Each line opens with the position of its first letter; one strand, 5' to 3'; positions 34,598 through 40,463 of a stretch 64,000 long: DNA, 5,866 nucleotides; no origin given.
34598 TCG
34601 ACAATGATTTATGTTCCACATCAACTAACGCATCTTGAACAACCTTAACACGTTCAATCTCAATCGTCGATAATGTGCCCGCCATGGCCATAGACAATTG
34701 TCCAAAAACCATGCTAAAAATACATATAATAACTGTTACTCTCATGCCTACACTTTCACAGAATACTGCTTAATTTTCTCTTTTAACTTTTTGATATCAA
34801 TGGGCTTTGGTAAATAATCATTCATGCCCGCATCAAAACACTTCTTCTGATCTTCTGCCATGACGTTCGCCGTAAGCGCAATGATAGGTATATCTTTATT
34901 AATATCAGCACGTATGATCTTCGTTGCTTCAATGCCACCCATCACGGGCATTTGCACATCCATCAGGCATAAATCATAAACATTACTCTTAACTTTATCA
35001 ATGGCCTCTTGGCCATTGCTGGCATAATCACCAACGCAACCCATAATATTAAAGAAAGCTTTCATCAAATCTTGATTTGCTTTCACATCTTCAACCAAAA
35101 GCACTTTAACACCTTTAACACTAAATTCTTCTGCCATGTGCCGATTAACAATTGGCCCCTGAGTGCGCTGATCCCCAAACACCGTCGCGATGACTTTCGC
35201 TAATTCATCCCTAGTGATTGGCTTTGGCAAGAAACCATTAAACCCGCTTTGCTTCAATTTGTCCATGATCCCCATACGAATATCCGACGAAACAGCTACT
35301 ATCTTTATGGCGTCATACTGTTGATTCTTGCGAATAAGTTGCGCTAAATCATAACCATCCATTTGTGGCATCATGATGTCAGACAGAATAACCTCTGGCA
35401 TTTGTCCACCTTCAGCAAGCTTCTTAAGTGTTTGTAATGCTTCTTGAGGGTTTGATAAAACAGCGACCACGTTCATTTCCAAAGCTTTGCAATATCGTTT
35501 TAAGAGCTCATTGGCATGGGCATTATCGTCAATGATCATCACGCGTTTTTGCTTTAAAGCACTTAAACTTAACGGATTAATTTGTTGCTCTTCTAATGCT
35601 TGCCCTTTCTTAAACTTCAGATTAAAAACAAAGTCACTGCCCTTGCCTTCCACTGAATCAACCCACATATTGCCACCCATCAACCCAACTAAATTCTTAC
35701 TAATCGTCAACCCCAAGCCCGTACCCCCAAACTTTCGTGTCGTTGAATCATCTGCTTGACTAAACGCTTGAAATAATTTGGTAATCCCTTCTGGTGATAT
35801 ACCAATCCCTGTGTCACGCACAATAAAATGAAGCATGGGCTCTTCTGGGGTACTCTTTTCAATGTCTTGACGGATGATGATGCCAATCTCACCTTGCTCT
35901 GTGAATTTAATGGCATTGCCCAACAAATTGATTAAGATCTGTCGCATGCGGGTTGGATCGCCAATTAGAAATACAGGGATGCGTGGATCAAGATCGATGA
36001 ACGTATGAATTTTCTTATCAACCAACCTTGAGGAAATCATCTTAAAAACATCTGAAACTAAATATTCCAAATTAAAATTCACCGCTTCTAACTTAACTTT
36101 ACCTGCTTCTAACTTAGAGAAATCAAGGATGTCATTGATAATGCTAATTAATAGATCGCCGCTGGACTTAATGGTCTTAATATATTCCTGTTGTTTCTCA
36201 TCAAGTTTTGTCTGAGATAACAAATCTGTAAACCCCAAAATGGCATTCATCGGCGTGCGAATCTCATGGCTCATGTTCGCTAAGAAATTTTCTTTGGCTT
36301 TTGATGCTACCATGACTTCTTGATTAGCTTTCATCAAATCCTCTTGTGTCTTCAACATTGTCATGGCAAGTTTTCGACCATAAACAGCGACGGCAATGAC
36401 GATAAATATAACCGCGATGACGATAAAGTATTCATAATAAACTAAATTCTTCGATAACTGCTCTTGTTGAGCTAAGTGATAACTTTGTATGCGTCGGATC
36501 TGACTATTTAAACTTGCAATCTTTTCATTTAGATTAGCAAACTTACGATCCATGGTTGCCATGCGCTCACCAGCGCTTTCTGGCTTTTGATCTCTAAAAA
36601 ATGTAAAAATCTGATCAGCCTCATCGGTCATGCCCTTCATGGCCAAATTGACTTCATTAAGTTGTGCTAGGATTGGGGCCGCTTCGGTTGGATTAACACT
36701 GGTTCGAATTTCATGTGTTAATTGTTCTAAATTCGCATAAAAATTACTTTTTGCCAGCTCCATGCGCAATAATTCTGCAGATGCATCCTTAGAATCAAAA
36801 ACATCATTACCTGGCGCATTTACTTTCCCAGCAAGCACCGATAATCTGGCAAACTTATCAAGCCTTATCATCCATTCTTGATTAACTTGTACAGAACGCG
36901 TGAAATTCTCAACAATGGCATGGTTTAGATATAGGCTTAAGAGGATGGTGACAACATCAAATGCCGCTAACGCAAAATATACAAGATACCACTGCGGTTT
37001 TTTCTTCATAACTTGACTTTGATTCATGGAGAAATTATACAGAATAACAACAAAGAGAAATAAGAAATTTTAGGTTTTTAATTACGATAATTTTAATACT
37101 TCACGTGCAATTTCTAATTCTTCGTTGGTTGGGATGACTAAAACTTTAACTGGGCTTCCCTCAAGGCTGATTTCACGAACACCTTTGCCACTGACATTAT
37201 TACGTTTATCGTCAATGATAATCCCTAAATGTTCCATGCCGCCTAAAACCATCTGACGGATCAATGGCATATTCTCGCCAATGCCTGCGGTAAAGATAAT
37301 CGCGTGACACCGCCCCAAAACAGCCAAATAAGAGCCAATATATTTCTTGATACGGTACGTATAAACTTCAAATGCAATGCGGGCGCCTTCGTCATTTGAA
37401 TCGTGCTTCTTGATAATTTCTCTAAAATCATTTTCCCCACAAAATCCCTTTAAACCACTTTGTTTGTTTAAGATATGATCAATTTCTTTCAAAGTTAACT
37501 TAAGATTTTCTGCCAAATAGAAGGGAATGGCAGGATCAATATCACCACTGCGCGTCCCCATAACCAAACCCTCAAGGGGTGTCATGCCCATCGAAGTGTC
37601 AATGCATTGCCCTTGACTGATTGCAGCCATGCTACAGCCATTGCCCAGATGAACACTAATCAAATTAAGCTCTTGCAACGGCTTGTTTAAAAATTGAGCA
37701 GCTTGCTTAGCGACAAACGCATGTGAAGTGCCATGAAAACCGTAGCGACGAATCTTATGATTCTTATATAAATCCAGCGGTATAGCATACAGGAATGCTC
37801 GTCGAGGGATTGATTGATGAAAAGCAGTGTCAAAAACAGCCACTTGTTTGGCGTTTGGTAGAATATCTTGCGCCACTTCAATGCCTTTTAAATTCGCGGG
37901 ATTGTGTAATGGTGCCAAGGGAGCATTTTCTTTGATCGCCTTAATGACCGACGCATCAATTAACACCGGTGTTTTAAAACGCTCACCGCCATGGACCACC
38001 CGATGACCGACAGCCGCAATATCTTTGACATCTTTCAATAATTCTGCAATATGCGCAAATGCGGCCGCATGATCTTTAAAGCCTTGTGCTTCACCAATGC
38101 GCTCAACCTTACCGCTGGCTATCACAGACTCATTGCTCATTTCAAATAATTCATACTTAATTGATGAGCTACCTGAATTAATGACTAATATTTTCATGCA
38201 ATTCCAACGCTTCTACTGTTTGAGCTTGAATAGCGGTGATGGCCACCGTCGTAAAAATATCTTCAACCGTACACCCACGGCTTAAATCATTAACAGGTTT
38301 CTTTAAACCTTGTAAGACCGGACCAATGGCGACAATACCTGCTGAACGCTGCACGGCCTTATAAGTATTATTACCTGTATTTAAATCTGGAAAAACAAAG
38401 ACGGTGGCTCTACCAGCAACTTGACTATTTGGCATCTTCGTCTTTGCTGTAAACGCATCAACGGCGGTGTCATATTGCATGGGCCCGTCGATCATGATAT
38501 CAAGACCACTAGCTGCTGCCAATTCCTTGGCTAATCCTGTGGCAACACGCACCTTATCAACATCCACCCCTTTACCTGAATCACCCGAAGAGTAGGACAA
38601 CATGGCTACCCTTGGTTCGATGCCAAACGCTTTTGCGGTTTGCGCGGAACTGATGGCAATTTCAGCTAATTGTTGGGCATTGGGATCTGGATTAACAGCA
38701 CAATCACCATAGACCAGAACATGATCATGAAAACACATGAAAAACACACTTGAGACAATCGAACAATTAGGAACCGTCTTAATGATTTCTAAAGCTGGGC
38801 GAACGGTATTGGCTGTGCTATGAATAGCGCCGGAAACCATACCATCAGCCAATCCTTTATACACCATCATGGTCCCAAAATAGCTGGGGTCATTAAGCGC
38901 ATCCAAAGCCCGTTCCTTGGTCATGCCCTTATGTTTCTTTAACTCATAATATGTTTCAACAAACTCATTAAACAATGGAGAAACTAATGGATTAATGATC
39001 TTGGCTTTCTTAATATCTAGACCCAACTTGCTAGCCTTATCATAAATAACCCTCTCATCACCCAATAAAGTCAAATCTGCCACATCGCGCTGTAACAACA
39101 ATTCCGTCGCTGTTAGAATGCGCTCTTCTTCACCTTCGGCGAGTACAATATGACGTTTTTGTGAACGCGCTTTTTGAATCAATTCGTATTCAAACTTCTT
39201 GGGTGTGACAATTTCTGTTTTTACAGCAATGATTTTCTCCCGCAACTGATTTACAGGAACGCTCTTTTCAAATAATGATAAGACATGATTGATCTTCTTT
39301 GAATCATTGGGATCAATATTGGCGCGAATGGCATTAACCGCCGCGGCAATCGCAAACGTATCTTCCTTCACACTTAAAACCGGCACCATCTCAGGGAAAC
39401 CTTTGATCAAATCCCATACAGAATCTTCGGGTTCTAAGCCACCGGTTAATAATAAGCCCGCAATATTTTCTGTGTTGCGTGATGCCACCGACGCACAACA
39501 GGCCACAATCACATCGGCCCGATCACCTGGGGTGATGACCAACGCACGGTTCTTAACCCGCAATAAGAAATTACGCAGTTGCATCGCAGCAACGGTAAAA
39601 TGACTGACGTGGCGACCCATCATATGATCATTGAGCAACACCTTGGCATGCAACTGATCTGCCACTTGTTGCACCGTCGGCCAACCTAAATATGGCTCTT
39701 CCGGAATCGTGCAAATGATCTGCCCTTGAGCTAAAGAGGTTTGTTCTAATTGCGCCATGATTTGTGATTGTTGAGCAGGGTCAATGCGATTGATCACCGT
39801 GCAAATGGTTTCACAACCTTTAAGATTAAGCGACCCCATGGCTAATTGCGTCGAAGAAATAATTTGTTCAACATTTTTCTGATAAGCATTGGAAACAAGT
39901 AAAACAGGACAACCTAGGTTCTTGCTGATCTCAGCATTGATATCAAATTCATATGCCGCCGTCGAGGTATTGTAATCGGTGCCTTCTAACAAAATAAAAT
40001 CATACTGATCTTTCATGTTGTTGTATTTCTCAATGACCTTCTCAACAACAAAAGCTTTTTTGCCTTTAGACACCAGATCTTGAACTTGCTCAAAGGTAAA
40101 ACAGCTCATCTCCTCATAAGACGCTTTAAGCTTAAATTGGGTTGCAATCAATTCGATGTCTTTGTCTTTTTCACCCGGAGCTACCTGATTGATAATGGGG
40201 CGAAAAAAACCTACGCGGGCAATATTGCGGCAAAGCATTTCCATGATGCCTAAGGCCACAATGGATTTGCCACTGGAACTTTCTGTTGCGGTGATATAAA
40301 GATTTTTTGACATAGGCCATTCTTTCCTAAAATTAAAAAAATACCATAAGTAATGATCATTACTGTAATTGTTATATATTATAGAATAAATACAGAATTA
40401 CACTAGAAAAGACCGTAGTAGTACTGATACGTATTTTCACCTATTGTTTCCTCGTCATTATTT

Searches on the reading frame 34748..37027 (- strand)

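Call 67: search_protein_families(library=pfam, proteins=[window:34748-37027:-], max_evalue=0.00001)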
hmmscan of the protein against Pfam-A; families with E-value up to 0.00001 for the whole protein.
window:34748-37027:- (759 aa): 3 families
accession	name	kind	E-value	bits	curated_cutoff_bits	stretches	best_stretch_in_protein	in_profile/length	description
PF00072.30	Response_reg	-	1.9e-48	163.7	30.2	2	642-753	1-111/111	Response regulator receiver domain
PF02518.31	HATPase_c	-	1.2e-28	100.2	26.4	1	356-473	1-110/111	Histidine kinase-, DNA gyrase B-, and HSP90-like ATPase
PF00512.31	HisKA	-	5.1e-25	87.8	26.9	1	244-309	1-66/66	His Kinase A (phospho-acceptor) domain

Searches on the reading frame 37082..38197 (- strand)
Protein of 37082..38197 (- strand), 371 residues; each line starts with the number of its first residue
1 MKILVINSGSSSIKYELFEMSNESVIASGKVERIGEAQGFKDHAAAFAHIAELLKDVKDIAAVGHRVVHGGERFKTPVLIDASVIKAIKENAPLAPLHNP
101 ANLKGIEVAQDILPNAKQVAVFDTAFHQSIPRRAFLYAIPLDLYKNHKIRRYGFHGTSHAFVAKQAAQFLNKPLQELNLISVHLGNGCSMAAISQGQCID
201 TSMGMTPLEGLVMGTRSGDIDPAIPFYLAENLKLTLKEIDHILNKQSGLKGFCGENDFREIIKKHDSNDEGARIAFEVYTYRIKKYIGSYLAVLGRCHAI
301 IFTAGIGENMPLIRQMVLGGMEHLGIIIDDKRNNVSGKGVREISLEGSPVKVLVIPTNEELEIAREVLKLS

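Call 67: search_protein_families(library=pfam, proteins=[window:37082-38197:-], max_evalue=0.00001)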
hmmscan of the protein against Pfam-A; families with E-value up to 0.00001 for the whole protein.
window:37082-38197:- (371 aa): 1 family
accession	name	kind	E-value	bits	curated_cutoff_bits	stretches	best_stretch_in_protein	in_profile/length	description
PF00871.23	Acetate_kinase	-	4.9e-144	480.3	22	1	2-365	1-392/392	Acetokinase family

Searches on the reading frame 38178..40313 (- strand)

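Call 67: search_protein_families(library=pfam, proteins=[window:38178-40313:-], max_evalue=0.00001)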
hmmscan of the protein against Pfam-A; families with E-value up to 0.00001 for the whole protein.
window:38178-40313:- (711 aa): 3 families
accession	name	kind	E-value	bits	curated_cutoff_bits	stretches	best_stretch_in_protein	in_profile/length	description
PF01515.24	PTA_PTB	-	8.6e-127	423.3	24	1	374-694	2-319/319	Phosphate acetyl/butaryl transferase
PF07085.17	DRTGG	-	2.7e-27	95.1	25.2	1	216-328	1-104/105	DRTGG domain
PF13500.12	AAA_26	-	3.8e-27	95.9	27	1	3-213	1-198/198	AAA domain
